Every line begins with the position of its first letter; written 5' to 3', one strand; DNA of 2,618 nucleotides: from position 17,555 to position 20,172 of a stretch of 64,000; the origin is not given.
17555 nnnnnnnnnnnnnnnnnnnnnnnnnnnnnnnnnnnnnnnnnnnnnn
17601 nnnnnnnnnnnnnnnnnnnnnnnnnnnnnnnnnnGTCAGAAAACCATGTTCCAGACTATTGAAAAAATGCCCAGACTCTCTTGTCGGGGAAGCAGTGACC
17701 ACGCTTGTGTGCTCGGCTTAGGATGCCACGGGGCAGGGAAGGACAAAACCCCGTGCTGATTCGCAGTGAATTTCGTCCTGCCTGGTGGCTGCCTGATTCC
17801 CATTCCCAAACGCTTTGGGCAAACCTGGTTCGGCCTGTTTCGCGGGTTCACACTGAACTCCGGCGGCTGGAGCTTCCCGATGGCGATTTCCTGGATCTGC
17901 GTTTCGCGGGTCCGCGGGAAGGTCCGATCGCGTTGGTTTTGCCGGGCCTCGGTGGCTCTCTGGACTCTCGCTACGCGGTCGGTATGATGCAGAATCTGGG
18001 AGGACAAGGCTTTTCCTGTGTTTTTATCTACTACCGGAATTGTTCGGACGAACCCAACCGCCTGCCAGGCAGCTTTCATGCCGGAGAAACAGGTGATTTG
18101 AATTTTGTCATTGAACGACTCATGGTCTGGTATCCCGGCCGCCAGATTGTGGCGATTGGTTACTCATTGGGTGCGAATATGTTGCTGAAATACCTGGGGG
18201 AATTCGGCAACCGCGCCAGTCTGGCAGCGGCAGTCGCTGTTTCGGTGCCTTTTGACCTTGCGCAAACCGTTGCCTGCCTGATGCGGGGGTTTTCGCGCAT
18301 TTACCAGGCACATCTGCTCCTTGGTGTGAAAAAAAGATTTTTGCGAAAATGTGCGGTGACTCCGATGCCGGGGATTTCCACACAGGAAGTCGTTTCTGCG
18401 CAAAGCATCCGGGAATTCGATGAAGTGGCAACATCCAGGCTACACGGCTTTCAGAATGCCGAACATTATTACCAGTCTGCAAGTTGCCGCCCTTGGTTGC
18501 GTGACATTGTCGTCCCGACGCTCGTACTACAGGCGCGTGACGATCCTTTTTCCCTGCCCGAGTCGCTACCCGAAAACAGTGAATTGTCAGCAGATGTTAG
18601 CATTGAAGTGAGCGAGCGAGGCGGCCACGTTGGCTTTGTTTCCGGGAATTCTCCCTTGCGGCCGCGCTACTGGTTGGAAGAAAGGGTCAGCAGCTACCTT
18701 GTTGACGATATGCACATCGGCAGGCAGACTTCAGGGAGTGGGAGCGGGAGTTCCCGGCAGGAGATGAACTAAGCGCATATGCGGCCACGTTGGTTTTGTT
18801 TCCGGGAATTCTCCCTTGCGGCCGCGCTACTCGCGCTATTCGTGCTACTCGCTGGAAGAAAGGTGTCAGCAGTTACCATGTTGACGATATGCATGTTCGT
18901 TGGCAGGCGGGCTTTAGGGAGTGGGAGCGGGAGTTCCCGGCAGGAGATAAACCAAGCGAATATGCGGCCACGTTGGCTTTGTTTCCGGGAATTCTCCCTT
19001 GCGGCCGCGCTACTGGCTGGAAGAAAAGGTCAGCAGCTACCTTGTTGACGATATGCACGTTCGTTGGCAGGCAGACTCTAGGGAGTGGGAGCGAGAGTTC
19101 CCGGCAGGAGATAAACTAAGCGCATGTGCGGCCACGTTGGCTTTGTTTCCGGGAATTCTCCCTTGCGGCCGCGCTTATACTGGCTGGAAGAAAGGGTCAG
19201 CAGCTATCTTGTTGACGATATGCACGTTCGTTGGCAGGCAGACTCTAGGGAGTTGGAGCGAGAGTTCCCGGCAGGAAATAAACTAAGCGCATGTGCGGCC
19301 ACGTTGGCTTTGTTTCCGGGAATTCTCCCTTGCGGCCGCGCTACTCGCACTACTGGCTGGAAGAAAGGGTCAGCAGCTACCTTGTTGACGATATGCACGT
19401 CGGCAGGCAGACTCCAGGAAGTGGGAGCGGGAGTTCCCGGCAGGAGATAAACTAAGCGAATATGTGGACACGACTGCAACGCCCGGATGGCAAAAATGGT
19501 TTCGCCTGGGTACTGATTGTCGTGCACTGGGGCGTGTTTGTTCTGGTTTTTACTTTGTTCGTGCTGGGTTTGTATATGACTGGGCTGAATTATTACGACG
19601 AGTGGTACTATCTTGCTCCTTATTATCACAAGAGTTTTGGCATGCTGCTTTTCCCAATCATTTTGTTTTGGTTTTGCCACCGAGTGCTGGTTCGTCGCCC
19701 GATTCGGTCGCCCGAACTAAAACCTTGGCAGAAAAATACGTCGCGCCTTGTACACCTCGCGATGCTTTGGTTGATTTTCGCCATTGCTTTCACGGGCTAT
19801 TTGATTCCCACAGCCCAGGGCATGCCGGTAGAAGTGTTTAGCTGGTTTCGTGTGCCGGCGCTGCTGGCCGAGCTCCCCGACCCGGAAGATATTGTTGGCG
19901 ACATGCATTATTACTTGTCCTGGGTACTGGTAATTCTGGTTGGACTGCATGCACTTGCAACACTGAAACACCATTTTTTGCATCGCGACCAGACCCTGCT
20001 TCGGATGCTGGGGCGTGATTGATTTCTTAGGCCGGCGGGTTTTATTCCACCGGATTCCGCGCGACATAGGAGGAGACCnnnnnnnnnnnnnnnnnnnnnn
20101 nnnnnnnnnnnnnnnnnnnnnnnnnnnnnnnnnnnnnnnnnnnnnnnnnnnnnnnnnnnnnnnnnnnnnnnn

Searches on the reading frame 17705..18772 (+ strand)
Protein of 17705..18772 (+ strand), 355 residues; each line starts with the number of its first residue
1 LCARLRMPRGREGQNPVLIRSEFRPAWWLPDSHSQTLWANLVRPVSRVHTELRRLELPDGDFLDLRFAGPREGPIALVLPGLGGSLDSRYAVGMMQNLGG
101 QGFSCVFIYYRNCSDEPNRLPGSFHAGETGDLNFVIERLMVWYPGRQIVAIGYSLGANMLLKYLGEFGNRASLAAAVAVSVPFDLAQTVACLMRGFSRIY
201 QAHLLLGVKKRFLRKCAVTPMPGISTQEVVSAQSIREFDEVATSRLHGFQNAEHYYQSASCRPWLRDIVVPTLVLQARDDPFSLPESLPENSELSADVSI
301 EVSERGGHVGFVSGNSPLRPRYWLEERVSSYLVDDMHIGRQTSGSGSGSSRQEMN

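Call 33: search_protein_families(library=pfam, proteins=[window:17705-18772:+], max_evalue=0.01)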
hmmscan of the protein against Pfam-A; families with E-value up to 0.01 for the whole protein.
window:17705-18772:+ (355 aa): 3 families
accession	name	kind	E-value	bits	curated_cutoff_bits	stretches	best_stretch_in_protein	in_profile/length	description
PF00561.26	Abhydrolase_1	-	1.3e-13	51.7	25.8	1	77-312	4-242/245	alpha/beta hydrolase fold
PF12697.13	Abhydrolase_6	-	1.1e-05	26.7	26.3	1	77-312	2-208/217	Alpha/beta hydrolase family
PF12146.15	Hydrolase_4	-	0.00045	20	27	1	131-286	61-208/239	Serine aminopeptidase, S33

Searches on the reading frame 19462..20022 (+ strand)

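Call 33: search_protein_families(library=pfam, proteins=[window:19462-20022:+], max_evalue=0.01)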
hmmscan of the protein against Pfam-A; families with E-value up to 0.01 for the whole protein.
window:19462-20022:+ (186 aa): 4 families
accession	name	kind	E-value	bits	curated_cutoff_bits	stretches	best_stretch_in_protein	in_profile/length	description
PF01292.26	Ni_hydr_CYTB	-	5.5e-25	88.6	30.1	1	14-184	2-178/179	Prokaryotic cytochrome b561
PF06749.17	DUF1218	-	0.00013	22.8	25.3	0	83-119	22-59/95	Protein of unknown function (DUF1218)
PF14358.11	DUF4405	-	0.00056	20.8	26.7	1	97-164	2-62/66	Domain of unknown function (DUF4405)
PF25592.1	DUF7937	-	0.0018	17.6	31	1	15-112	201-297/402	Domain of unknown function (DUF7937)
